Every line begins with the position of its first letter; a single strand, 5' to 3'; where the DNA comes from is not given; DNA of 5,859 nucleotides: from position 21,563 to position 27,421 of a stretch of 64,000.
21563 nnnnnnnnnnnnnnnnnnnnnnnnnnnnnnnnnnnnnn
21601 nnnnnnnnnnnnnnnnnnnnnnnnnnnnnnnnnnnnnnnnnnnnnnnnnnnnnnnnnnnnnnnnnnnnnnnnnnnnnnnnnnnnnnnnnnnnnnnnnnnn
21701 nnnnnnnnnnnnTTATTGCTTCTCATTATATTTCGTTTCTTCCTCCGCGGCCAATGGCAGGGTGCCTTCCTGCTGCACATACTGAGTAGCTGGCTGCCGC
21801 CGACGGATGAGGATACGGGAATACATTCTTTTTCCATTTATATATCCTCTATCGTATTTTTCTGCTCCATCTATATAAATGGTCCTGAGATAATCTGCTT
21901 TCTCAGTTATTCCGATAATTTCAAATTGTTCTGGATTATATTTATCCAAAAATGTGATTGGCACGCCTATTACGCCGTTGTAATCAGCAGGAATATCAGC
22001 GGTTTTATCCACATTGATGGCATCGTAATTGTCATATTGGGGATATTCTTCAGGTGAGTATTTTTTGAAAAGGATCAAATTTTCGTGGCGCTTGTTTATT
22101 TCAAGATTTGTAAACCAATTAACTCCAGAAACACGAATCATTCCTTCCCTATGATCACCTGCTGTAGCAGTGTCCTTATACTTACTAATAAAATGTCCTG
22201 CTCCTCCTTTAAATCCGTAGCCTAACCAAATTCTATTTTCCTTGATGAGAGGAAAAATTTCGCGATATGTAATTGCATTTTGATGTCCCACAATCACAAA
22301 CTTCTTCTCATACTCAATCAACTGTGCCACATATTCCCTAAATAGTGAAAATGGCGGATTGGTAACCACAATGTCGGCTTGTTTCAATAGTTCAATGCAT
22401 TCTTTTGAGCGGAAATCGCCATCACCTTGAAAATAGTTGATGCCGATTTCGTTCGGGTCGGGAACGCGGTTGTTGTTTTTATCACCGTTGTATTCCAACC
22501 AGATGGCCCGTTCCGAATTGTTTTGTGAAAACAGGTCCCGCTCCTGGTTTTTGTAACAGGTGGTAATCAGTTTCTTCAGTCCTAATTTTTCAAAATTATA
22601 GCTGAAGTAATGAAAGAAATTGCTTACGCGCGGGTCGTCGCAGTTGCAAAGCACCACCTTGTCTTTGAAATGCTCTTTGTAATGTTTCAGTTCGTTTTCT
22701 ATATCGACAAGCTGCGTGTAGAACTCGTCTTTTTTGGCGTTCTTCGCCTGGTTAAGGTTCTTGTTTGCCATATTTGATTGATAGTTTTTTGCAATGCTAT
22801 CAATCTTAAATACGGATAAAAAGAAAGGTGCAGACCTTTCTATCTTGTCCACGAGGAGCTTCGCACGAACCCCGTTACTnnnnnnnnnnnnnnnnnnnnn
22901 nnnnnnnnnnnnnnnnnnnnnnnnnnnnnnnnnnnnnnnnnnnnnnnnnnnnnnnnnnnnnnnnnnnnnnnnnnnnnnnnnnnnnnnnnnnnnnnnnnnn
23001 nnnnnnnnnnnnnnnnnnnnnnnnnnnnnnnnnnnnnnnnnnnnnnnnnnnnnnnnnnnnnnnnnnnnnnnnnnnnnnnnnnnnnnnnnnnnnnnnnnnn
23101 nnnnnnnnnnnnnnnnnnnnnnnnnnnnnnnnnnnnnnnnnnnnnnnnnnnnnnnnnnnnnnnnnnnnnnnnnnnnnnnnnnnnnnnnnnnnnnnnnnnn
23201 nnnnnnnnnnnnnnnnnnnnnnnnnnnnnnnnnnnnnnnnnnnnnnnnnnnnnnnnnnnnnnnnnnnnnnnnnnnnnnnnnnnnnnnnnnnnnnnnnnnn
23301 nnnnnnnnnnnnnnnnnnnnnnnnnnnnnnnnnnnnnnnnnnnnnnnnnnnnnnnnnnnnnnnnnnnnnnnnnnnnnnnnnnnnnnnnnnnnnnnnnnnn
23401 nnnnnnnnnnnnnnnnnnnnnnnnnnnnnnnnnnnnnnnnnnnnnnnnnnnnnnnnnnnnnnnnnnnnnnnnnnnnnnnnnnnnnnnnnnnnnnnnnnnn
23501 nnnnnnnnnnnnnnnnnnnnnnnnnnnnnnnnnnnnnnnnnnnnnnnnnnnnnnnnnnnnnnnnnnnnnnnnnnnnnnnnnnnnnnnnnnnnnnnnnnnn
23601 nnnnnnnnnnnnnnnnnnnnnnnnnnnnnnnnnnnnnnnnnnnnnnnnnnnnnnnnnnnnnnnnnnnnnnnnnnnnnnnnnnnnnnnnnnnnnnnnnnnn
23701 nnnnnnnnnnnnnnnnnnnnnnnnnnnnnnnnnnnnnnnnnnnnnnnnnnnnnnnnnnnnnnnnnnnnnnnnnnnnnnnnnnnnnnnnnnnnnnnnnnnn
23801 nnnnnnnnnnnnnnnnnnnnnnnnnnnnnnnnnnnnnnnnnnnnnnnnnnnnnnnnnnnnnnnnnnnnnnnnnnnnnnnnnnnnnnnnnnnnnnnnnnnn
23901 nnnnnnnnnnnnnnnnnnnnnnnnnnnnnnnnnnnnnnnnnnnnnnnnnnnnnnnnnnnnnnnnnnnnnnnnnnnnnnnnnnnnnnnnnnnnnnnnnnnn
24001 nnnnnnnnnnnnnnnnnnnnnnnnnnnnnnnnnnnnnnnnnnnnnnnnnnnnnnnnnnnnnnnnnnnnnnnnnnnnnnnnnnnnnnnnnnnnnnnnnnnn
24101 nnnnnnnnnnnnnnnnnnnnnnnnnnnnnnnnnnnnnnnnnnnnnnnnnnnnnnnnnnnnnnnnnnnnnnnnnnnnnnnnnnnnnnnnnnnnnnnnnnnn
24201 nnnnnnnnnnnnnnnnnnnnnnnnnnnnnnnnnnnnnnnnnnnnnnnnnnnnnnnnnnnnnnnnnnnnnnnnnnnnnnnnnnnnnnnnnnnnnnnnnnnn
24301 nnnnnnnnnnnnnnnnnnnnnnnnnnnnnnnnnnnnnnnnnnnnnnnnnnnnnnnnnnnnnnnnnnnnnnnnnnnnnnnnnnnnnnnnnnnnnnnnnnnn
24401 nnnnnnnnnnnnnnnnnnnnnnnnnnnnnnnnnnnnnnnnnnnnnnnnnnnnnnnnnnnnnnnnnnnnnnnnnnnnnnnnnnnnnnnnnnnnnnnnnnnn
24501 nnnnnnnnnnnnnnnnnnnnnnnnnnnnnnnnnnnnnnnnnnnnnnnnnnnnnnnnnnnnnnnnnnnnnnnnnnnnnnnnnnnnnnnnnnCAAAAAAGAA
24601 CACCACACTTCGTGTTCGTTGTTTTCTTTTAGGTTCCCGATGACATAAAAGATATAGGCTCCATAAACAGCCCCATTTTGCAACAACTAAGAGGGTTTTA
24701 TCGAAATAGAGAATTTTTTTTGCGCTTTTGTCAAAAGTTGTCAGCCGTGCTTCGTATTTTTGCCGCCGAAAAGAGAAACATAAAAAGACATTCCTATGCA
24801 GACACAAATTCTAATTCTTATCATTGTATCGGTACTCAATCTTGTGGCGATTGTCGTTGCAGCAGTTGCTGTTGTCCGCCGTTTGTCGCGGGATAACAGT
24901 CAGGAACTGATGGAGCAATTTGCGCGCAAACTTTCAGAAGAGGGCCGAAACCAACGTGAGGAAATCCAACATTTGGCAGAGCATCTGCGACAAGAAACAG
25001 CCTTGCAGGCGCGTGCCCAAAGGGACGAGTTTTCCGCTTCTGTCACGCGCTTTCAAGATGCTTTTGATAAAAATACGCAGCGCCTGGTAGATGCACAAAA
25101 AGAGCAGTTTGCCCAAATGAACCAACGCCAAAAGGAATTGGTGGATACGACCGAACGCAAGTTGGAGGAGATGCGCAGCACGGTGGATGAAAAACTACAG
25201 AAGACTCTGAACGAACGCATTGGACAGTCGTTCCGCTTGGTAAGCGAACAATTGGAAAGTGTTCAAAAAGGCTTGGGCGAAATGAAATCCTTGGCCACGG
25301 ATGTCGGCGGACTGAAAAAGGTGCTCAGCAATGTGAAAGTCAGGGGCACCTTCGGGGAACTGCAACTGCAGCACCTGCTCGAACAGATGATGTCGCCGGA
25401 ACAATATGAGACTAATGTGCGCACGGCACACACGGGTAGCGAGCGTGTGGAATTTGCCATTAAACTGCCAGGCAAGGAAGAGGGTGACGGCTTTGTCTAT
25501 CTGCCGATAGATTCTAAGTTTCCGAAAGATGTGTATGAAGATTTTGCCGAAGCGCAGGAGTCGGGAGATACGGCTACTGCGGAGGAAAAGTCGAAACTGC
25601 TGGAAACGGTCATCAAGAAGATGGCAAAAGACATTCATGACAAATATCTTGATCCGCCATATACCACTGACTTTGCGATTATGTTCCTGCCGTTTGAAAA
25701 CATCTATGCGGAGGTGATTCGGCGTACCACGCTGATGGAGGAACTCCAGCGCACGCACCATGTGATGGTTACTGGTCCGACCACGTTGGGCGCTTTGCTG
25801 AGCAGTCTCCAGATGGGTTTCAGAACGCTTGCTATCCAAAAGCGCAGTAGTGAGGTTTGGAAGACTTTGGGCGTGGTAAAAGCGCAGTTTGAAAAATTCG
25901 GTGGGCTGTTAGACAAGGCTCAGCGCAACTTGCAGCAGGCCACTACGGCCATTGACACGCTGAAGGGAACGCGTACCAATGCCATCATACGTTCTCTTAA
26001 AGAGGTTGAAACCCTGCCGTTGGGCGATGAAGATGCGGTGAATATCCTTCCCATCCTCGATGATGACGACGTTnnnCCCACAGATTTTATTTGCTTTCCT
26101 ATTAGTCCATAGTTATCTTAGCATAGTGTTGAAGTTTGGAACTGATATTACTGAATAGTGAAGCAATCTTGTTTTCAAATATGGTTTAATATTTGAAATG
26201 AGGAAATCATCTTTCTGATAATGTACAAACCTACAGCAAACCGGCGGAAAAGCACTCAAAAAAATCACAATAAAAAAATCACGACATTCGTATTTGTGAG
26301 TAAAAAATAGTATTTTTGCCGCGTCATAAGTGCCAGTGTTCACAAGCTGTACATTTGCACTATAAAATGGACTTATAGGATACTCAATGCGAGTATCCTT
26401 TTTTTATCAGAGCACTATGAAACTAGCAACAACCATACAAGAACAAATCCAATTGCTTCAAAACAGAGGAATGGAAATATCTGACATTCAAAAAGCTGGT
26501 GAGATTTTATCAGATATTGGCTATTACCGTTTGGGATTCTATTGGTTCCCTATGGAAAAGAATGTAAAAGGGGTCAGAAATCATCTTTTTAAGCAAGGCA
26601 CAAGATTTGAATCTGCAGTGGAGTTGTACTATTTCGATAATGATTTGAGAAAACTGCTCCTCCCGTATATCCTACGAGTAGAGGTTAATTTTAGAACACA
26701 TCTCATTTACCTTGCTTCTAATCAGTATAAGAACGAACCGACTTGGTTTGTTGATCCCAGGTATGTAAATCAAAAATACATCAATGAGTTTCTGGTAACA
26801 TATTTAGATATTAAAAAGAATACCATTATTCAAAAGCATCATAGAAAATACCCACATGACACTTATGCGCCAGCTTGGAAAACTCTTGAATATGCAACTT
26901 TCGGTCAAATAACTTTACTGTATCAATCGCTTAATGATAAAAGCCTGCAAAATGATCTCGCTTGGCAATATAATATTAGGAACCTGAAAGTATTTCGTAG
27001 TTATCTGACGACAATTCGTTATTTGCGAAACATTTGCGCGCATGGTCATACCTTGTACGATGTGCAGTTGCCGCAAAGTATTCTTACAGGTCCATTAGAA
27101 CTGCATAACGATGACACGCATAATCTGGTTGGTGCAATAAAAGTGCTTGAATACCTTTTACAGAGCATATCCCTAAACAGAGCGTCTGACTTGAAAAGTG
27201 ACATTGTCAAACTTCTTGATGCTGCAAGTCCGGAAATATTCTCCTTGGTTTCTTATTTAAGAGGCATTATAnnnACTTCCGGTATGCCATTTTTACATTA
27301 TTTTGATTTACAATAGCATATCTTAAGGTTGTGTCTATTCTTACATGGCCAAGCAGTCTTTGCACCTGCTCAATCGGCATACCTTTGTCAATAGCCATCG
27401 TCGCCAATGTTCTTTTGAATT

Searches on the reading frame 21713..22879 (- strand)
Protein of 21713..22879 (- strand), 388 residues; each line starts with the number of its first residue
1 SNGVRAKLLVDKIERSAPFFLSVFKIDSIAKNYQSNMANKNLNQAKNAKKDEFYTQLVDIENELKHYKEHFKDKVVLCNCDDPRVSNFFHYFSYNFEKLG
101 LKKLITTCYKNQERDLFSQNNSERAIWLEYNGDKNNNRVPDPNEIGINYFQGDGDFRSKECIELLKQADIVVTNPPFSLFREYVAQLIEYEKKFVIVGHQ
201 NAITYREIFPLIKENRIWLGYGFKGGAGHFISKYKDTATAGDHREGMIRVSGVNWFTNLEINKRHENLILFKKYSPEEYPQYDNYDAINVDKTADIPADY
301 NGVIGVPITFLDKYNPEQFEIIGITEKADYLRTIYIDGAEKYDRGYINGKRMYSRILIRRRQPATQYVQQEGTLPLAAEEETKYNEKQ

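Call 93: search_protein_families(library=pfam, proteins=[window:21713-22879:-], max_evalue=0.00001)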
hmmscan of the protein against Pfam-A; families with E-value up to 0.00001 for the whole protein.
window:21713-22879:- (388 aa): 1 family
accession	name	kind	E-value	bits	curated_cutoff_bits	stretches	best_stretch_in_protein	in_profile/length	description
PF13651.11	EcoRI_methylase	-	3e-139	464.6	26.4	1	41-360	1-344/345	Adenine-specific methyltransferase EcoRI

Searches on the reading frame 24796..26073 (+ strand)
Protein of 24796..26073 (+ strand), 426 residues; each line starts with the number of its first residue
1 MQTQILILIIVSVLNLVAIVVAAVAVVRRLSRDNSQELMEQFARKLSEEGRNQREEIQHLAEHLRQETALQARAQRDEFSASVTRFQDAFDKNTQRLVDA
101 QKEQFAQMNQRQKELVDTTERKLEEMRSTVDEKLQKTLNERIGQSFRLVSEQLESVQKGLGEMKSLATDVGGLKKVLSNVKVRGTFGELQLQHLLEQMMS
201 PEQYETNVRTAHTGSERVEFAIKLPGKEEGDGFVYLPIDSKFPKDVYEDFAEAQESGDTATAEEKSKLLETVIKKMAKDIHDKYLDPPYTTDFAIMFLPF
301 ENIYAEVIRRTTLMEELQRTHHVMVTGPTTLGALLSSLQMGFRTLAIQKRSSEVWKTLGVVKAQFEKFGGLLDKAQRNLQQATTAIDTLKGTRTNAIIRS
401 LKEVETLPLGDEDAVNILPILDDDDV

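Call 93: search_protein_families(library=pfam, proteins=[window:24796-26073:+], max_evalue=0.00001)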
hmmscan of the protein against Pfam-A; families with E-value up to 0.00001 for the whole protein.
window:24796-26073:+ (426 aa): 1 family
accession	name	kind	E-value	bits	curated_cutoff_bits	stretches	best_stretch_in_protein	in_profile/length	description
PF02646.22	RmuC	-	5e-76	256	26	1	122-409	2-286/291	RmuC family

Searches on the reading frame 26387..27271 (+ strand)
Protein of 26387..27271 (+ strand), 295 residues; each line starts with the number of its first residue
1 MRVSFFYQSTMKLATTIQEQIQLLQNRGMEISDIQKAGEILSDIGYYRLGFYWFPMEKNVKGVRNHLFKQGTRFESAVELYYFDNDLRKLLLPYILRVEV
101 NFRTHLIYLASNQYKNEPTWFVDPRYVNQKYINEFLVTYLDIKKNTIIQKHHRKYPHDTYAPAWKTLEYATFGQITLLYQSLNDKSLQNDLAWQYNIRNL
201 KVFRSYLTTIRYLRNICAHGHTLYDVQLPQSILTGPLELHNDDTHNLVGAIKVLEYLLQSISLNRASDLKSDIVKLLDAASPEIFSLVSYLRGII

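Call 94: search_protein_families(library=pfam, proteins=[window:26387-27271:+], max_evalue=0.00001)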
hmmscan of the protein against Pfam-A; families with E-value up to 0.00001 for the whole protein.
window:26387-27271:+ (295 aa): 1 family
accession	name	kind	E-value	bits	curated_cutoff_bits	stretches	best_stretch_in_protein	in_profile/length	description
PF07751.16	Abi_2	-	1.6e-42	146.3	25.6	1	39-225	1-184/184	Abi-like protein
